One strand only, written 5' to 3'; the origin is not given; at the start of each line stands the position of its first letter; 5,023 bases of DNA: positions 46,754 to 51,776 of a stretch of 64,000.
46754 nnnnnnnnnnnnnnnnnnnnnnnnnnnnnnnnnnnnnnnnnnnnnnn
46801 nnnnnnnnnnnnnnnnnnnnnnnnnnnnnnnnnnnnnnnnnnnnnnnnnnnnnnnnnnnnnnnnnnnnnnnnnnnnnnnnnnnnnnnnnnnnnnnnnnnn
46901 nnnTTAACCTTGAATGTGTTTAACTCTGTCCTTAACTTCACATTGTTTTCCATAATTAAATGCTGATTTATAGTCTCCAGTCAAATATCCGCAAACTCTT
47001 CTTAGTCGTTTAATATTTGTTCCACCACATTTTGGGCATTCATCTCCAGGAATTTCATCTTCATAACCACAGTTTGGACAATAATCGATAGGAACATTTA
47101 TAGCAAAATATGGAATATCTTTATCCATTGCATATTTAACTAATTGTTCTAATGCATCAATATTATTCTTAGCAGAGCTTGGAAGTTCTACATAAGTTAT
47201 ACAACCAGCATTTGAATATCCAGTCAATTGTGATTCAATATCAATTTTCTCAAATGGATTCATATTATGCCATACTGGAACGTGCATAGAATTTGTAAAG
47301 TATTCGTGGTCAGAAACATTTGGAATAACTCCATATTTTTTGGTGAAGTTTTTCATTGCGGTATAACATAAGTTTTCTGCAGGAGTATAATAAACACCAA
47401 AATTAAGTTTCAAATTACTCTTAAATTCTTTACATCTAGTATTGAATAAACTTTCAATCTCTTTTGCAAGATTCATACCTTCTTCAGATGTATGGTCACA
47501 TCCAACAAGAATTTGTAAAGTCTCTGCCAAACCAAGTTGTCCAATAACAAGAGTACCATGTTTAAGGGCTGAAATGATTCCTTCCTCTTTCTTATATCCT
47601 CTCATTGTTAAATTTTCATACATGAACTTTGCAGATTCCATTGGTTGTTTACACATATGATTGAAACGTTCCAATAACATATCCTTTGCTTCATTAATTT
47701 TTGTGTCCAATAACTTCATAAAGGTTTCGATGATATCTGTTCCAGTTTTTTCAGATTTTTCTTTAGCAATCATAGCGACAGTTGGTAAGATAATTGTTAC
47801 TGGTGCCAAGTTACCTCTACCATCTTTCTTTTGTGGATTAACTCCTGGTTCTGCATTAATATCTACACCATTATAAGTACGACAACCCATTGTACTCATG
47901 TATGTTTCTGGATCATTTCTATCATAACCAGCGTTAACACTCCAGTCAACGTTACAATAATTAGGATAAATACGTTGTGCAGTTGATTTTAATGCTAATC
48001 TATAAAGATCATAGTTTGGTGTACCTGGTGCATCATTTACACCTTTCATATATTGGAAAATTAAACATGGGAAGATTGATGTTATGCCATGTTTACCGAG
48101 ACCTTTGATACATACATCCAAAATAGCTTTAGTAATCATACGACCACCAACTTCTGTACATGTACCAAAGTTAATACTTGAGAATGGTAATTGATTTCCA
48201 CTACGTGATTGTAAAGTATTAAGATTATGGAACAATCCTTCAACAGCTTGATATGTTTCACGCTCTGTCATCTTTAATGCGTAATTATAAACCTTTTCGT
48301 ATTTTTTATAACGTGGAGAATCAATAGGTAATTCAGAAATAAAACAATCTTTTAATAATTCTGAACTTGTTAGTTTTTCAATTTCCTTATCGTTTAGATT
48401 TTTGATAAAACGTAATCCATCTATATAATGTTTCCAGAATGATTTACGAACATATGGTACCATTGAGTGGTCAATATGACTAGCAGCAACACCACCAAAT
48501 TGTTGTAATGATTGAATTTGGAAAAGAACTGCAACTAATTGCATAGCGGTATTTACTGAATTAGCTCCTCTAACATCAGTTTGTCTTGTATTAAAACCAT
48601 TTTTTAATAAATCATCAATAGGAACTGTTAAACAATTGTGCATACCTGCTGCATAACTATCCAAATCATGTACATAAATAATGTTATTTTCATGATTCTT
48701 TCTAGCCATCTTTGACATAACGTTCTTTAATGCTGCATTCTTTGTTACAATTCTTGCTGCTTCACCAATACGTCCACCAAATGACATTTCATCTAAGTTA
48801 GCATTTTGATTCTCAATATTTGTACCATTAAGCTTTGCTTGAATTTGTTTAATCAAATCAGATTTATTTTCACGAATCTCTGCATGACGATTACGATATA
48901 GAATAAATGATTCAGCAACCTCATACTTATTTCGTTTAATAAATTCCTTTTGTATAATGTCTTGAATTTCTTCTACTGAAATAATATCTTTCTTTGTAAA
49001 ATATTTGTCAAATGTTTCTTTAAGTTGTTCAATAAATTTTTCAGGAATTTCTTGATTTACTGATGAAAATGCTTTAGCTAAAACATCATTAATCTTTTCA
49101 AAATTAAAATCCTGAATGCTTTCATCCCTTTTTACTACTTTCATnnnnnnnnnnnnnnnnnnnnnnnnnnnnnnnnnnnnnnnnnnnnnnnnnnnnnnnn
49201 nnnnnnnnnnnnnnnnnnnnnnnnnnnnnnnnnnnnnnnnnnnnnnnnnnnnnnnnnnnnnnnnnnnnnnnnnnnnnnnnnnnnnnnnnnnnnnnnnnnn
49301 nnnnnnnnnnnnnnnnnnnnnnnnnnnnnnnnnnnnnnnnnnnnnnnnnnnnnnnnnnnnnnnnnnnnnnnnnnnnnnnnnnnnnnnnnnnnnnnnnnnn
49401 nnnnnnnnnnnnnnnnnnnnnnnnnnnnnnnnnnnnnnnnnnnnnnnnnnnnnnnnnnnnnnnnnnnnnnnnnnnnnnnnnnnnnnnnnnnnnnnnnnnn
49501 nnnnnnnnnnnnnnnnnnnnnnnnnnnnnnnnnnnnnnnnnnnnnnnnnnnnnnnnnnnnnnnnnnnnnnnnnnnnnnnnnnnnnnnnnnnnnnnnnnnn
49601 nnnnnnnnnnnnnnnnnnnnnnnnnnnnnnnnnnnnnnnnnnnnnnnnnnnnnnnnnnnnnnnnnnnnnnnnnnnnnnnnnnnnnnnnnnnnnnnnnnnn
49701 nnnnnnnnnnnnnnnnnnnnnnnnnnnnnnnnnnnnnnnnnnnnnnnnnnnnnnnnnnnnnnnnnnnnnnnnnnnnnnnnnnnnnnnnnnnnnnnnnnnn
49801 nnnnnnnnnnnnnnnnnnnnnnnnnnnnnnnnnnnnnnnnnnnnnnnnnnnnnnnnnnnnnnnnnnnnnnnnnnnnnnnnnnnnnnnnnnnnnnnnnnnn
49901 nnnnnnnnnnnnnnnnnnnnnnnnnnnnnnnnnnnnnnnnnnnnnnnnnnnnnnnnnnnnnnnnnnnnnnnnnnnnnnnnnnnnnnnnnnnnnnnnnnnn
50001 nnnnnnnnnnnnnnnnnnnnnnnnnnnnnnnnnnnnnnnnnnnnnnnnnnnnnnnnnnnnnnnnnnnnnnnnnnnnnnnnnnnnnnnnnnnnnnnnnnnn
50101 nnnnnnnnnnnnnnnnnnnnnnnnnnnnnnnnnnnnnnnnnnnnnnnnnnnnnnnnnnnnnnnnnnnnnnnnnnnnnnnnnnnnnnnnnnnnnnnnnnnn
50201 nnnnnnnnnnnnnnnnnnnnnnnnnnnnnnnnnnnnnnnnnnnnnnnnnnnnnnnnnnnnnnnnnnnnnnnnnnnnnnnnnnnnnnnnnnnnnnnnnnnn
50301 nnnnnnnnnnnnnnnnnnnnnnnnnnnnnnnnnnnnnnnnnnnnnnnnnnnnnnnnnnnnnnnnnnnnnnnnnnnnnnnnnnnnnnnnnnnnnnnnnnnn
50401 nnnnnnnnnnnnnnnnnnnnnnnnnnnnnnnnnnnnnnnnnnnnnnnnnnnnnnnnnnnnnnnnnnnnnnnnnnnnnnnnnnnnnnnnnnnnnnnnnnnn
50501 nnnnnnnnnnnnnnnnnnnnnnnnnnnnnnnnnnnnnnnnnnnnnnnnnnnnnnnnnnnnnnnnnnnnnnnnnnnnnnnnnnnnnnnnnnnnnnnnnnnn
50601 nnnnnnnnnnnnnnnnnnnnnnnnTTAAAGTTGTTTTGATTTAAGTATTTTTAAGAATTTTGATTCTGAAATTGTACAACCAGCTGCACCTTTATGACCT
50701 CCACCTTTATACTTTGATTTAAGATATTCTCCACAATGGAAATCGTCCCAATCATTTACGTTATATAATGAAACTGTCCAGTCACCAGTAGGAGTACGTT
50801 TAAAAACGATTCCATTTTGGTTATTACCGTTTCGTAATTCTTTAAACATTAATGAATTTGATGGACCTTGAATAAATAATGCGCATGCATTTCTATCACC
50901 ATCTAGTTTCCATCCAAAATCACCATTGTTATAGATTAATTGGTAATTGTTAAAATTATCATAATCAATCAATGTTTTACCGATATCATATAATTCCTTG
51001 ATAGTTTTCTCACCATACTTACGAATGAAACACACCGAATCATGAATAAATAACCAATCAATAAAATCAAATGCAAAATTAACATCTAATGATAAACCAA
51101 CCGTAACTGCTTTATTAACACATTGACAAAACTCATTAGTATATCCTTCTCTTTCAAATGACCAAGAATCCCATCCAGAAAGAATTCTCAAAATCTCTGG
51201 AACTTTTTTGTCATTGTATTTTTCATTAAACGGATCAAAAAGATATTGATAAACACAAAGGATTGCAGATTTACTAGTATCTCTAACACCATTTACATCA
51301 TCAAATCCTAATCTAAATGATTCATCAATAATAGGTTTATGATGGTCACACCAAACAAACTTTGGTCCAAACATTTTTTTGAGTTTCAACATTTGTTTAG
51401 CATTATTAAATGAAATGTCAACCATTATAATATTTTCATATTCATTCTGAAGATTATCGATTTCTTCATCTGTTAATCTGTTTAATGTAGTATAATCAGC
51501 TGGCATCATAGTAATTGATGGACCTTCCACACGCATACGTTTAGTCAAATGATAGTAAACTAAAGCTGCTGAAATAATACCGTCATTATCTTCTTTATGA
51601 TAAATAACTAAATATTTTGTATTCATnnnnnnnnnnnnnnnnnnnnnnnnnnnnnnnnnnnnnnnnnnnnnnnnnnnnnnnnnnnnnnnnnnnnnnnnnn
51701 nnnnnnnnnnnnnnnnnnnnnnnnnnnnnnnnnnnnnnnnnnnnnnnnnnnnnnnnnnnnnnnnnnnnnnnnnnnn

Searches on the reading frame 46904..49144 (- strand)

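Call 47: search_protein_families(library=phrogs, proteins=[window:46904-49144:-], max_evalue=0.0001)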
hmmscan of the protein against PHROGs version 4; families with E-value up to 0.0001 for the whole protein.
window:46904-49144:- (746 aa): 4 families
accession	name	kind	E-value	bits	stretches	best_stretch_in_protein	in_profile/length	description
phrog_487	-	moron, auxiliary metabolic gene and host takeover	1.1e-197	659.6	1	1-745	4-714/718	NrdD-like anaerobic ribonucleotide reductase large subunit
phrog_4218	-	DNA, RNA and nucleotide metabolism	1.8e-81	274.8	1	416-744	8-333/333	anaerobic ribonucleoside reductase large subunit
phrog_29160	-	DNA, RNA and nucleotide metabolism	1.1e-34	120.9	1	589-743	2-155/158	anaerobic ribonucleoside reductase large subunit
phrog_26446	-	DNA, RNA and nucleotide metabolism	3.6e-27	95.8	1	581-724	226-371/761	anaerobic ribonucleoside reductase large subunit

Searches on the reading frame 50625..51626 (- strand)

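Call 48: search_protein_families(library=phrogs, proteins=[window:50625-51626:-], max_evalue=0.0001)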
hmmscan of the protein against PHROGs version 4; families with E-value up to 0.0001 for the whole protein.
window:50625-51626:- (333 aa): 2 families
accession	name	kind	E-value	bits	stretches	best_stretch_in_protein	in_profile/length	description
phrog_4771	-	other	1.1e-22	81.6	1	2-330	15-294/363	DHH phosphoesterase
phrog_2484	-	DNA, RNA and nucleotide metabolism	4e-08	33.3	1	5-98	65-155/564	RecJ-like ssDNA exonuclease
